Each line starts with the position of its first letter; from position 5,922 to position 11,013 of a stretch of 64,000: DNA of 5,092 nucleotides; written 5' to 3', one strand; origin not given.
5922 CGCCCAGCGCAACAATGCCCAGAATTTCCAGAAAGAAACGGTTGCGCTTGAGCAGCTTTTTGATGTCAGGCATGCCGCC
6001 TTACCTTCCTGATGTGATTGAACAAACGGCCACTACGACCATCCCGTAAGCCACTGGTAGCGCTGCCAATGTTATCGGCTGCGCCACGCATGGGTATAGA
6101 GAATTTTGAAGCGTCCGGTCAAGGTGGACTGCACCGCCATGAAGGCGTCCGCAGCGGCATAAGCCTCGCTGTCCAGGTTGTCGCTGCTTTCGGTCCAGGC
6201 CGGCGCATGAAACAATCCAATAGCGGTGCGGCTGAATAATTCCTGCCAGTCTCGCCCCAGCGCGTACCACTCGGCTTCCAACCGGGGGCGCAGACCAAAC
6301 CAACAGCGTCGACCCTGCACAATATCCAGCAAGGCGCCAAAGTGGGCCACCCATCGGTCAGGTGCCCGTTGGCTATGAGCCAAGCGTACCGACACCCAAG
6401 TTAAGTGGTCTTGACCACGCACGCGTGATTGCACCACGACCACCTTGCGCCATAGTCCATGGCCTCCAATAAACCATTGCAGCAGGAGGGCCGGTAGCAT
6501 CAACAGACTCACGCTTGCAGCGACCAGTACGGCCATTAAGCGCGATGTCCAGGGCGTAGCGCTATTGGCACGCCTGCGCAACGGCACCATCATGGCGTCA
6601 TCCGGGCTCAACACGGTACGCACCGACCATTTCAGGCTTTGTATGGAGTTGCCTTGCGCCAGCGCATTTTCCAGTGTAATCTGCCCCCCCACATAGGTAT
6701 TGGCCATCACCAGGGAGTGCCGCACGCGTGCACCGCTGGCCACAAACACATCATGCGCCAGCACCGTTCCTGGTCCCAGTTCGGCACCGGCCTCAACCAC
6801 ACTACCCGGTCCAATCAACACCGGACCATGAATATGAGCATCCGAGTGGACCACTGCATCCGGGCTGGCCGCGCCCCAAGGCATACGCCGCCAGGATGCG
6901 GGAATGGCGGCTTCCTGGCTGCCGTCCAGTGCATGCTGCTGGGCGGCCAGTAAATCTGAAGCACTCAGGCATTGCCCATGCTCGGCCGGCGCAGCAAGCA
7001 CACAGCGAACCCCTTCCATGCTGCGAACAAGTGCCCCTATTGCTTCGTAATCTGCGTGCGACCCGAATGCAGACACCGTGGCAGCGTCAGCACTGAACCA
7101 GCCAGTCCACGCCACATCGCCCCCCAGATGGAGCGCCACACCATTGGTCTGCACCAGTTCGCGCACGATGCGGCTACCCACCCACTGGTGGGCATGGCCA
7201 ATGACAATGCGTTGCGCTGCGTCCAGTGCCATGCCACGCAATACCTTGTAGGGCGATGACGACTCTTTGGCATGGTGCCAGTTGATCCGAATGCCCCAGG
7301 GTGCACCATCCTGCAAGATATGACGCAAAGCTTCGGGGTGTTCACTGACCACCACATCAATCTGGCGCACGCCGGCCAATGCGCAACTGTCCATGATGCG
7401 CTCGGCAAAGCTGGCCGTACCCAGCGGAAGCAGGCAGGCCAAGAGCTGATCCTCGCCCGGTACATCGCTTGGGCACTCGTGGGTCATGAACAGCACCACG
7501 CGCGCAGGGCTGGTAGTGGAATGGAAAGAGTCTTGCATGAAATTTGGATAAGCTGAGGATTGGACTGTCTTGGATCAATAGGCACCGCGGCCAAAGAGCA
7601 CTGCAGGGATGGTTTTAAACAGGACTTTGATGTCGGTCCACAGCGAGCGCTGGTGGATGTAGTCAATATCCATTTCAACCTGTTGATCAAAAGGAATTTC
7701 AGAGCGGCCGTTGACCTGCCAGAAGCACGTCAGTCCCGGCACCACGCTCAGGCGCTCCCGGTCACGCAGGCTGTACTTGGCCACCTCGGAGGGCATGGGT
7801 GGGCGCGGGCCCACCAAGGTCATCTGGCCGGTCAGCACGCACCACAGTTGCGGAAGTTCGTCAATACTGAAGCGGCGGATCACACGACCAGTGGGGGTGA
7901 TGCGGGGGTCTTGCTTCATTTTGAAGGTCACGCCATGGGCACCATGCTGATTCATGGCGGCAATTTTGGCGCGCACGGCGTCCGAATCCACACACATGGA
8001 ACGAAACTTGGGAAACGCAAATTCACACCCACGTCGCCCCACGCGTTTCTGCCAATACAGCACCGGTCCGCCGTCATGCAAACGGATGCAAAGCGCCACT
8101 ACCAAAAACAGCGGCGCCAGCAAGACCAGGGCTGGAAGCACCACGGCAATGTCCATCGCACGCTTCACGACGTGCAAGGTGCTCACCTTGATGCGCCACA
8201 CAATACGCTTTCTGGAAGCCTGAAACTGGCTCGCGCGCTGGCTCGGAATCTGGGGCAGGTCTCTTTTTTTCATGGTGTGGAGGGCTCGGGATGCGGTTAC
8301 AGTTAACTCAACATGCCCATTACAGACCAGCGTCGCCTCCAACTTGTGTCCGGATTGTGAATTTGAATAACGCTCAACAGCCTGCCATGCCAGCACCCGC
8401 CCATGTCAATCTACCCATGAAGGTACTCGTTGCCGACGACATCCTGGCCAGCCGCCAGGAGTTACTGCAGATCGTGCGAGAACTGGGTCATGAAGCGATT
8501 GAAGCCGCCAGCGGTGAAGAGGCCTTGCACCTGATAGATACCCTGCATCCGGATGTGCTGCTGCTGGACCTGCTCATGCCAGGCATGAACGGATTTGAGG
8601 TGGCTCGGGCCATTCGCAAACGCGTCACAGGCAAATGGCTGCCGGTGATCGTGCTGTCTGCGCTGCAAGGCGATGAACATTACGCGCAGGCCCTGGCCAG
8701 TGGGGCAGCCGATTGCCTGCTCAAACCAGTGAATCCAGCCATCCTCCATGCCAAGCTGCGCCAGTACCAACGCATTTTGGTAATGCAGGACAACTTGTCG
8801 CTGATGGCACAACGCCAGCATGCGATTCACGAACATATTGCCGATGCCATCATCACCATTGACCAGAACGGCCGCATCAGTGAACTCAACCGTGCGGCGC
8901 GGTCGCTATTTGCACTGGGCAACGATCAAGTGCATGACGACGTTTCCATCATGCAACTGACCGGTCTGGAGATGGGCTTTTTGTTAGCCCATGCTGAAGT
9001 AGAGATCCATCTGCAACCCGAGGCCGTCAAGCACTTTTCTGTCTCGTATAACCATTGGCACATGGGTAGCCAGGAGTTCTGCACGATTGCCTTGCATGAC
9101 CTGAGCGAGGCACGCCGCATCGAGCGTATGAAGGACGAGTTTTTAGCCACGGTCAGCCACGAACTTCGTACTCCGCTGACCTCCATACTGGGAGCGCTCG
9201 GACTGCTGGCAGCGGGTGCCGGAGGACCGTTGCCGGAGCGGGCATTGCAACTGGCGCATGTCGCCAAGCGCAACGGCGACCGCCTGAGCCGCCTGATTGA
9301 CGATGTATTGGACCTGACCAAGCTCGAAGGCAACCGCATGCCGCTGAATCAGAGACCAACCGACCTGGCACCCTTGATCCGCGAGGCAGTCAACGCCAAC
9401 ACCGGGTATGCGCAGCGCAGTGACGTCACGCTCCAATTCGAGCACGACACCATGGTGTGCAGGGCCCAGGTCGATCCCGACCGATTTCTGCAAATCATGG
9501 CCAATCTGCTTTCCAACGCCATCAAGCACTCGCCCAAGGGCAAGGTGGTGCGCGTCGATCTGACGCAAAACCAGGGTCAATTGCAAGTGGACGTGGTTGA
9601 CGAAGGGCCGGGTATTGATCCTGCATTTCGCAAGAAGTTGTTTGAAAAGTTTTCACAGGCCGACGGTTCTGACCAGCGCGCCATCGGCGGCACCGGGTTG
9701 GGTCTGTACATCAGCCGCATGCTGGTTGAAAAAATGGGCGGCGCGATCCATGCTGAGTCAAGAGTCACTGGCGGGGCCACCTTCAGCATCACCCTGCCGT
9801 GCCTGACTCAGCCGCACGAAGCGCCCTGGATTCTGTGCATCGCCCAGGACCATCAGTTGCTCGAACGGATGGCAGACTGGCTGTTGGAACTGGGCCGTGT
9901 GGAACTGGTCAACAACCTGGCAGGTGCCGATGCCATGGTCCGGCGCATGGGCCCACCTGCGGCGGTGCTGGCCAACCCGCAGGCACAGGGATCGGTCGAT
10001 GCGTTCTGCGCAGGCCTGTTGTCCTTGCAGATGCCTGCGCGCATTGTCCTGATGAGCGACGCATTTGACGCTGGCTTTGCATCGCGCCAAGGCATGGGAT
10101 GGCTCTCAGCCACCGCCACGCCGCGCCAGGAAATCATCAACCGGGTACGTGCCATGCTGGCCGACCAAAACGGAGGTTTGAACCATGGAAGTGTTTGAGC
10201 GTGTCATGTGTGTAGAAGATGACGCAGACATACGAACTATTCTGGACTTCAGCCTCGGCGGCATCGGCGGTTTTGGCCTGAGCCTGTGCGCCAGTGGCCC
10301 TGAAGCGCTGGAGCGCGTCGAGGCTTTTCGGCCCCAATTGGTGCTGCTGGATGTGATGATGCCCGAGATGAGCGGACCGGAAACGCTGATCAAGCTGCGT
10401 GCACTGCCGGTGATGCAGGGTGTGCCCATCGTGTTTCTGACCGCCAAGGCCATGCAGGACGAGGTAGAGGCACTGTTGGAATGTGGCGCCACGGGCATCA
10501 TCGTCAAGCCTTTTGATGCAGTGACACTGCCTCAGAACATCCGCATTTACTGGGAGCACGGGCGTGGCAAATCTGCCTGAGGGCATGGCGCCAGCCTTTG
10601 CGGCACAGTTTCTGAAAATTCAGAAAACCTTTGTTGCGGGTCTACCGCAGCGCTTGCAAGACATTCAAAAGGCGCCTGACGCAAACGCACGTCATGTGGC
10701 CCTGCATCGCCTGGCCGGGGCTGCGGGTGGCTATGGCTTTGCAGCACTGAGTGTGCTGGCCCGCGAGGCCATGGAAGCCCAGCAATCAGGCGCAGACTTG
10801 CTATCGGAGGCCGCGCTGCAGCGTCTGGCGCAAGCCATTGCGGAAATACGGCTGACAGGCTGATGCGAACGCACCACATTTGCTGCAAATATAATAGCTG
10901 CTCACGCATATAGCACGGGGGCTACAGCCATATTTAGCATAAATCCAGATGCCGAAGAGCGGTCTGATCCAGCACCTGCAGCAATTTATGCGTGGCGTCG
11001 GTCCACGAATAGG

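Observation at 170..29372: Split partner-switching / c-di-GMP circuit wrapped around an EPS locus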

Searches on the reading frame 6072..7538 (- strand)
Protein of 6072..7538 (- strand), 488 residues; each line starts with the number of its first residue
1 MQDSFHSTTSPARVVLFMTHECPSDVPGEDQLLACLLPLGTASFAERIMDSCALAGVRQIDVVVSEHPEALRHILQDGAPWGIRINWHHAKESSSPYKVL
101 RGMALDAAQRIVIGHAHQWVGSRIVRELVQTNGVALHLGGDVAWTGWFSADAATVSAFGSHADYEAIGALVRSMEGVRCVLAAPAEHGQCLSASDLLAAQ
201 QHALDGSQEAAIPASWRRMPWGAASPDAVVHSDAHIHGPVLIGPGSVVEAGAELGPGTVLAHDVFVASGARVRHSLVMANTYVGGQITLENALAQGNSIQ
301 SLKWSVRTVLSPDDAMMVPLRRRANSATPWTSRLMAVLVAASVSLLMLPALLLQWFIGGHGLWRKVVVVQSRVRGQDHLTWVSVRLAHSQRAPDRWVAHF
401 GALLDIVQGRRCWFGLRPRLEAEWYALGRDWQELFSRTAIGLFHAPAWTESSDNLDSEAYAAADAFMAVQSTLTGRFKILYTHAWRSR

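Call 4: search_protein_families(library=pfam, proteins=[window:6072-7538:-], max_evalue=0.01)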
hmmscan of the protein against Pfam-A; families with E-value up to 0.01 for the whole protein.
window:6072-7538:- (488 aa): 2 families
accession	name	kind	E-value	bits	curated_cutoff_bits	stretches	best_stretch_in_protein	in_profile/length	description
PF00132.30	Hexapep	-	1e-06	28.6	27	2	227-255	7-35/36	Bacterial transferase hexapeptide (six repeats)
PF25084.1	LbH_EIF2B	-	0.0077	16.7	54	0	227-294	9-75/105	EIF2B subunit epsilon LbH domain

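Call 83: search_protein_families(library=ncbifam, proteins=[window:6072-7538:-], max_evalue=0.001)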
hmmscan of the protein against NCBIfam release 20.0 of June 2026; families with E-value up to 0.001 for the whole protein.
window:6072-7538:- (488 aa): 7 families
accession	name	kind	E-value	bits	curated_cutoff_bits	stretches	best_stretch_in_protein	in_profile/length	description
TIGR03992.1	Arch_glmU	subfamily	2e-10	40.1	292.1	1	227-284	254-311/393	bifunctional sugar-1-phosphate nucleotidylyltransferase/acetyltransferase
NF052502.1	man1P_GTase_Rv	exception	1.5e-07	30.6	440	1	226-293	251-317/352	mannose-1-phosphate guanylyltransferase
NF002060.0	PRK00892.1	subfamily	2.6e-06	26.8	207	1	223-291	103-172/345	UDP-3-O-(3-hydroxymyristoyl)glucosamine N-acyltransferase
NF041173.1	Sug_nt_acttase_Thmprot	equivalog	1.6e-05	24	600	1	227-283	254-310/405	bifunctional sugar-1-phosphate nucleotidylyltransferase/acetyltransferase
TIGR01208.1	rmlA_long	equivalog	1.7e-05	23.9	320.25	0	48-92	36-81/353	glucose-1-phosphate thymidylyltransferase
NF003670.0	PRK05293.1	equivalog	2.3e-05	23.5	470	0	215-299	271-351/382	glucose-1-phosphate adenylyltransferase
NF003657.0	PRK05289.1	equivalog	3.5e-05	23.1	226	1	225-277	7-60/264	acyl-ACP--UDP-N-acetylglucosamine O-acyltransferase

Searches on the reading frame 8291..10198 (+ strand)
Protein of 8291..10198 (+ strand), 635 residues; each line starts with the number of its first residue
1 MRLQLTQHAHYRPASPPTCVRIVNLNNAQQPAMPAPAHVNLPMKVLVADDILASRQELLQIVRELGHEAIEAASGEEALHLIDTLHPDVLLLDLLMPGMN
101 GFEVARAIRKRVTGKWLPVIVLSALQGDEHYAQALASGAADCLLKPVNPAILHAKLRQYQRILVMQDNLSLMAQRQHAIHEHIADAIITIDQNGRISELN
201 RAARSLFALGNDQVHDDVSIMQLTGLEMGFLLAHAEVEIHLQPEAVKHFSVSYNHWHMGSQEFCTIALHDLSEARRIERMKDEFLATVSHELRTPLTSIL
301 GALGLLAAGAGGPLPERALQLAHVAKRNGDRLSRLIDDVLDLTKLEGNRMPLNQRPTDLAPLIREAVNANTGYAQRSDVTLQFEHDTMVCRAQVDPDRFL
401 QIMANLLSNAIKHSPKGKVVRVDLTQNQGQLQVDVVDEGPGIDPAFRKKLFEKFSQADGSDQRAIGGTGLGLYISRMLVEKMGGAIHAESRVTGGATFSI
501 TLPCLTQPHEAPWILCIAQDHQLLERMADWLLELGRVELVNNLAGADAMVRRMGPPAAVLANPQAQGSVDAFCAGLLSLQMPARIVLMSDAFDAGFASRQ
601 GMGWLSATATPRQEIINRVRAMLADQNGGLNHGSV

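Call 4: search_protein_families(library=pfam, proteins=[window:8291-10198:+], max_evalue=0.01)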
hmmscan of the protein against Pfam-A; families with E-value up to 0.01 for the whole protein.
window:8291-10198:+ (635 aa): 6 families
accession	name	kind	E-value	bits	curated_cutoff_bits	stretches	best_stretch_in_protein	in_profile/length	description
PF02518.31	HATPase_c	-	2.1e-30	105.8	26.4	1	395-503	2-108/111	Histidine kinase-, DNA gyrase B-, and HSP90-like ATPase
PF00072.30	Response_reg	-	1.4e-23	83.6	30.2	1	45-156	1-110/111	Response regulator receiver domain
PF00512.31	HisKA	-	5.1e-20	71.7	26.9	1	280-347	1-65/66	His Kinase A (phospho-acceptor) domain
PF13581.12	HATPase_c_2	-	4.5e-07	30.4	27.4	1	406-482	39-112/127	Histidine kinase-like ATPase domain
PF00989.32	PAS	-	3.7e-05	24.2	22.6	1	177-214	4-41/113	PAS fold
PF13188.13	PAS_8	-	0.0032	17.7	21.8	0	175-210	2-39/65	PAS domain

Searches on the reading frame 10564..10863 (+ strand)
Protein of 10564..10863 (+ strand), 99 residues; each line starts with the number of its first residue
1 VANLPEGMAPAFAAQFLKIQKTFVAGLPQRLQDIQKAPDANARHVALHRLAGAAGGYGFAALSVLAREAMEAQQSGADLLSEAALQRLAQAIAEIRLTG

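Call 11: search_protein_families(library=pfam, proteins=[window:10564-10863:+], max_evalue=0.01)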
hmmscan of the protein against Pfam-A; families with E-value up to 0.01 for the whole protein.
window:10564-10863:+ (99 aa): 1 family
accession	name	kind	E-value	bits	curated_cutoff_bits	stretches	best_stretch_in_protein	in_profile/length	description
PF01627.28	Hpt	-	2.2e-06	28.3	24.6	1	21-96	4-82/84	Hpt domain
